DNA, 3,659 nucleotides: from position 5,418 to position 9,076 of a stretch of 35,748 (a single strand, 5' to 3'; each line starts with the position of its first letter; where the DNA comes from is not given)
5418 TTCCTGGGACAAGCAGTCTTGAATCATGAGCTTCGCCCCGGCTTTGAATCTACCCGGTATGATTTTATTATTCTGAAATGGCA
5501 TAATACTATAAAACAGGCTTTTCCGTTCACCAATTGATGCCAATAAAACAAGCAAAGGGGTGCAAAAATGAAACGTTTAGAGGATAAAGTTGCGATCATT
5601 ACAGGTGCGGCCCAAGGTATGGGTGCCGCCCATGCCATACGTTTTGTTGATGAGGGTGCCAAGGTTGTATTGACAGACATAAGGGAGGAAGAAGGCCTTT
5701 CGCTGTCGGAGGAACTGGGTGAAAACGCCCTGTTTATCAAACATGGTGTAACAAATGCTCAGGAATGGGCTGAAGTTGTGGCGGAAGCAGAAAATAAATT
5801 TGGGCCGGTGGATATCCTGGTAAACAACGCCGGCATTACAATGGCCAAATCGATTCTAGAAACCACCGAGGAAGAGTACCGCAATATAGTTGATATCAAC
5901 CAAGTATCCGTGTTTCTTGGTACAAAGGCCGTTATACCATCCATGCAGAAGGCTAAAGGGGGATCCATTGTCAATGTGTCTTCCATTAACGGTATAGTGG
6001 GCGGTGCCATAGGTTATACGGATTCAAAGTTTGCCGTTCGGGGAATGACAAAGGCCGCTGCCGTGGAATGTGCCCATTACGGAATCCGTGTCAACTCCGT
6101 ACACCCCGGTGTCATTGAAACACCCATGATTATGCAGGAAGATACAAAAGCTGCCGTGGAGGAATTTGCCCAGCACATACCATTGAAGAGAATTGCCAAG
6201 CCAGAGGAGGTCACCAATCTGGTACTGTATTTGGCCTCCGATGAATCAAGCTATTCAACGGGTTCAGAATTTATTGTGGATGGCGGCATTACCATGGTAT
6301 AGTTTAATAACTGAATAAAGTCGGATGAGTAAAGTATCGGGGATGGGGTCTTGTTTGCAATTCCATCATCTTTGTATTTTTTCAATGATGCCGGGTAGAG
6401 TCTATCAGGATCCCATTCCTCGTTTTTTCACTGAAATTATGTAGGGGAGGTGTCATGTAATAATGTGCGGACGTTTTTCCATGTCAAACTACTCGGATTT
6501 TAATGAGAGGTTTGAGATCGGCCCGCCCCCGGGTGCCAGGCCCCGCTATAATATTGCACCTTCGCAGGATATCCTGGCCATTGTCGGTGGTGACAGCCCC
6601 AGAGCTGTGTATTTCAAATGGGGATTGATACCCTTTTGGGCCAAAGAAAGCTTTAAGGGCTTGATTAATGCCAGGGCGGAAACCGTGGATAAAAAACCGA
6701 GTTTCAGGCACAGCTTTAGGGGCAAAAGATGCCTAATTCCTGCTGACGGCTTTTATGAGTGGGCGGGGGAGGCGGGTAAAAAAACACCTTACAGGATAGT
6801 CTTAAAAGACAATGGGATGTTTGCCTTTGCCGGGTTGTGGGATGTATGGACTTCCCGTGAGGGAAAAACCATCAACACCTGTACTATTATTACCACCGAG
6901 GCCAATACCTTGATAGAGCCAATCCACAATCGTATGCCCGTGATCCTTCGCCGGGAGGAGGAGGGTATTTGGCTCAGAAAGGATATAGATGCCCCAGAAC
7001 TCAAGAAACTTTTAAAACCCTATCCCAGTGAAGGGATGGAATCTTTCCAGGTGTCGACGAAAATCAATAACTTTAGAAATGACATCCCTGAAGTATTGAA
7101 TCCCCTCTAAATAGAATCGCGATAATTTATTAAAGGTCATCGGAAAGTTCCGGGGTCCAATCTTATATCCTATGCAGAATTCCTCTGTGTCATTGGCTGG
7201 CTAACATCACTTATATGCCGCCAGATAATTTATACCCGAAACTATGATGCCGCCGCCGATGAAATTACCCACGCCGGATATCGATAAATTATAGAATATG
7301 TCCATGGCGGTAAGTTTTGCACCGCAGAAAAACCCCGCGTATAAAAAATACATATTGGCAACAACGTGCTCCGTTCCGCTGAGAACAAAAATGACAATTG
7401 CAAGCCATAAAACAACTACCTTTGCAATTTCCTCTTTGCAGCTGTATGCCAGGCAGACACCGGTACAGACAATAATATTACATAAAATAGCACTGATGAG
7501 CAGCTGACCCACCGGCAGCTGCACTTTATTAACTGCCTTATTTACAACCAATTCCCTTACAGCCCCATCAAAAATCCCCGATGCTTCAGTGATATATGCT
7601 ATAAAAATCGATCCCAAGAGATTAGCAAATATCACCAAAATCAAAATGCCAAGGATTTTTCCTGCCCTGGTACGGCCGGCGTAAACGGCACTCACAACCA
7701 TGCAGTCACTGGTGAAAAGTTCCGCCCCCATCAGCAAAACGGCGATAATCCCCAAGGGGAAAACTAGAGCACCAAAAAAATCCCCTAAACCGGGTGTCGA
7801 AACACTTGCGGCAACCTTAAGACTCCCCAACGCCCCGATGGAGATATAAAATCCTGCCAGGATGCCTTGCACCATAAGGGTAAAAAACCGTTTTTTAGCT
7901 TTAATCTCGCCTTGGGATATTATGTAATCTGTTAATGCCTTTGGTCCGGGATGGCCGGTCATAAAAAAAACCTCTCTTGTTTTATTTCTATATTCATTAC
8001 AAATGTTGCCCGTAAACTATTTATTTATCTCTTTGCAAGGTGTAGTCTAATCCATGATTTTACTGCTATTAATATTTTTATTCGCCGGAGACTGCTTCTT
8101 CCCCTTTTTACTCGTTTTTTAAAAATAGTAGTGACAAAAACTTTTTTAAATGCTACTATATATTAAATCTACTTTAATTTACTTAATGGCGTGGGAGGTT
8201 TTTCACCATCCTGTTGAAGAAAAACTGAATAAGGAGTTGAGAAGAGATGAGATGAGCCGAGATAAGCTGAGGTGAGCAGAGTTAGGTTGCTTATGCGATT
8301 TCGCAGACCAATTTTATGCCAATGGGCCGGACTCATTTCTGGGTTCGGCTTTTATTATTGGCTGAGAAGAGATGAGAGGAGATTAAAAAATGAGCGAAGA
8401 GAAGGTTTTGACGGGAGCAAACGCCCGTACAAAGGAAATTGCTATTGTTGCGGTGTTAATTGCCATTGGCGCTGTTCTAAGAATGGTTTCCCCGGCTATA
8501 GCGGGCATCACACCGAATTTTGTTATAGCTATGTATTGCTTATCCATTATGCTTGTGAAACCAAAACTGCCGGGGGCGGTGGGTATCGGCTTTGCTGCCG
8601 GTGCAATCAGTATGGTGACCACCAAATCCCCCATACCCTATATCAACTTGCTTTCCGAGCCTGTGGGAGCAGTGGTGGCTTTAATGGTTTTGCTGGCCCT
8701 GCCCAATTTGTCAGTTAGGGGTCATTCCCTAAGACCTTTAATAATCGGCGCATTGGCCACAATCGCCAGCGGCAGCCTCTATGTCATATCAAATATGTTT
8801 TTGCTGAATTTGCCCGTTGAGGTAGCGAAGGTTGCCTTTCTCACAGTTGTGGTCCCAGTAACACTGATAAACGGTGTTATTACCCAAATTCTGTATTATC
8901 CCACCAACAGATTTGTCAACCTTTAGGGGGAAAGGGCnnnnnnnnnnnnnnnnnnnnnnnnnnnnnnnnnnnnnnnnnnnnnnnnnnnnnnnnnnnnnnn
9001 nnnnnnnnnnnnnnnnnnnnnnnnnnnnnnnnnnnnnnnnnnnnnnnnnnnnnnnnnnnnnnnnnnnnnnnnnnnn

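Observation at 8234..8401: TRAP-type triplet-repeat leader in two clusters flanking a terminator-like hairpin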

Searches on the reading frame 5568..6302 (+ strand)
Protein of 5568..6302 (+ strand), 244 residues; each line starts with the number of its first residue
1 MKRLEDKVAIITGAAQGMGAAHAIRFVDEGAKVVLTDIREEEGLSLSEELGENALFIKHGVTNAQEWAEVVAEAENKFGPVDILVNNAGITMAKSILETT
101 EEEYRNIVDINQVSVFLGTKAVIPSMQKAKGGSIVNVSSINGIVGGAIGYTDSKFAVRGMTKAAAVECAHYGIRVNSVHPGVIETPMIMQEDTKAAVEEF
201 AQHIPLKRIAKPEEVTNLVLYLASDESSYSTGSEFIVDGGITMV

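Call 6: search_protein_families(library=pfam, proteins=[window:5568-6302:+])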
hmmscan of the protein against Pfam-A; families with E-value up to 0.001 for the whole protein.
window:5568-6302:+ (244 aa): 4 families
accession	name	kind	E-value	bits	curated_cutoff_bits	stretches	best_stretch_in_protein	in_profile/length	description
PF13561.12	adh_short_C2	-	5.9e-64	216.3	27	1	13-242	1-236/236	Enoyl-(Acyl carrier protein) reductase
PF00106.31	adh_short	-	3.8e-55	186.9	26.6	1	7-193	1-192/195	short chain dehydrogenase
PF08659.16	KR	-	1.6e-07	31.8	22.6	1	10-147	4-144/180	KR domain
PF23441.1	SDR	-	0.00023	21.1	27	1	154-242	167-256/258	SDR-like rossmann domain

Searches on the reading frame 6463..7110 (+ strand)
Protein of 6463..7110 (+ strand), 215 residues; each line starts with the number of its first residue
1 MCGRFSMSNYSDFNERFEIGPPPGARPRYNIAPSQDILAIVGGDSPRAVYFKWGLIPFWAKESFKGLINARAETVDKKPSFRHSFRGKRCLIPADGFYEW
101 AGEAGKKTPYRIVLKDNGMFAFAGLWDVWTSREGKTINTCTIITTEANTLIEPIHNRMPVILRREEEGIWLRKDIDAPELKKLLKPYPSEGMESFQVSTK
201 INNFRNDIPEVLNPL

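Call 6: search_protein_families(library=pfam, proteins=[window:6463-7110:+])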
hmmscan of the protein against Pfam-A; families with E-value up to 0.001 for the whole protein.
window:6463-7110:+ (215 aa): 1 family
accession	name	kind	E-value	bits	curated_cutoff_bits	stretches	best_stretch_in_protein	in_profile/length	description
PF02586.19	SRAP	-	3.3e-70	236.4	27.1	1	1-203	1-213/214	SOS response associated peptidase (SRAP)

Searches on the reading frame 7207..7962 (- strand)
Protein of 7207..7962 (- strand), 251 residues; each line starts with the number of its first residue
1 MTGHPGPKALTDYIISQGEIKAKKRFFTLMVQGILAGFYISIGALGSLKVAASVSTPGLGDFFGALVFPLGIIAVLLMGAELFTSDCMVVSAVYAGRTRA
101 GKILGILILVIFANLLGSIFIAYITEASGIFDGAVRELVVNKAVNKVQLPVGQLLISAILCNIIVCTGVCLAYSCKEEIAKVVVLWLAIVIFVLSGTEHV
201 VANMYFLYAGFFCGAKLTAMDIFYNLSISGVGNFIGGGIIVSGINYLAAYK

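Call 6: search_protein_families(library=pfam, proteins=[window:7207-7962:-])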
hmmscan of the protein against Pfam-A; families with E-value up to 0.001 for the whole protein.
window:7207-7962:- (251 aa): 1 family
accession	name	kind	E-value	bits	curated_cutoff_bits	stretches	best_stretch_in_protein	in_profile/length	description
PF01226.23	Form_Nir_trans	-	4e-60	203.6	34.6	1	12-246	4-239/240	Formate/nitrite transporter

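Call 7: search_protein_families(library=ncbifam, proteins=[window:7207-7962:-])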
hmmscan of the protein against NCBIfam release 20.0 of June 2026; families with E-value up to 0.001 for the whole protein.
window:7207-7962:- (251 aa): 5 families
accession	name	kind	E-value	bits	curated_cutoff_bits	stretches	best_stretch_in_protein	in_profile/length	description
TIGR00790.1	fnt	subfamily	5.3e-45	153.9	232.3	1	21-248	1-236/239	formate/nitrite family transporter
TIGR04060.1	formate_focA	equivalog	4.7e-35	121.1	290.1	1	17-247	10-264/268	formate transporter FocA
NF008069.0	PRK10805.1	equivalog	7.3e-21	74.8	440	1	8-209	13-219/285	formate transporter FocA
NF008595.0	PRK11562.1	equivalog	8.6e-21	74.4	293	1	24-247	22-246/268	nitrite transporter NirC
NF007261.0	PRK09713.1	exception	8e-14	51.8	499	1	28-235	33-242/282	formate transporter FocB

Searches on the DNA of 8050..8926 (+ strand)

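Call 54: search_rna_families(sources=[L019, L021, L023, L024, L025, L026, L027, L028, L030, L033, L035, L036, L041, L048, L051, L053, L001, L004, L005, L015], threshold=gathering)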
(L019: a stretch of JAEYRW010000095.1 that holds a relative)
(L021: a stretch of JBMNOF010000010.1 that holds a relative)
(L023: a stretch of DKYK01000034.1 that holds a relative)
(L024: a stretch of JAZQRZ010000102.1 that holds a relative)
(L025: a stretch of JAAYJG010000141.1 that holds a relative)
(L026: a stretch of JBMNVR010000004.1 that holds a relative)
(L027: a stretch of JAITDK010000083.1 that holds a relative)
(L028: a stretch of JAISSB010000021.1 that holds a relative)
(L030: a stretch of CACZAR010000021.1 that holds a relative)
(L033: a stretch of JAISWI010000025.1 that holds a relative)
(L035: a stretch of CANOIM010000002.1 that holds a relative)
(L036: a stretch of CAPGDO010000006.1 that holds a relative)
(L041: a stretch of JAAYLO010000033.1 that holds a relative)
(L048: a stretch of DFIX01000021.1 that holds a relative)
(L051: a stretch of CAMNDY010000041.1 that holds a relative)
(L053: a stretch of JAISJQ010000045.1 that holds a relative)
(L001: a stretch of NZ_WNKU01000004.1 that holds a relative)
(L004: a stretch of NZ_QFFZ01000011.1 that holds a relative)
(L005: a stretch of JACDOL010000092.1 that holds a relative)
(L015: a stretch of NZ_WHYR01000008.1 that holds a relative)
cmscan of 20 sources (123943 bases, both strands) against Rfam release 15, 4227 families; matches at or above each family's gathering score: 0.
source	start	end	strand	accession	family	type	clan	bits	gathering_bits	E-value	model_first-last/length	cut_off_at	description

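Call 70: search_rna_families(source=window, start=8050, end=8450, threshold=evalue, max_evalue=1)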
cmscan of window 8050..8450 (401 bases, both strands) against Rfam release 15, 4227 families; matches with E-value up to 1: 1.
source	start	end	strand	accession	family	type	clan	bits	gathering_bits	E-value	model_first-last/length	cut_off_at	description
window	8098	8120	-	RF01098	RF_site9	Cis-reg; frameshift_element;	-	18.6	70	0.71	1-50/50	no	Gag/pro ribosomal frameshift site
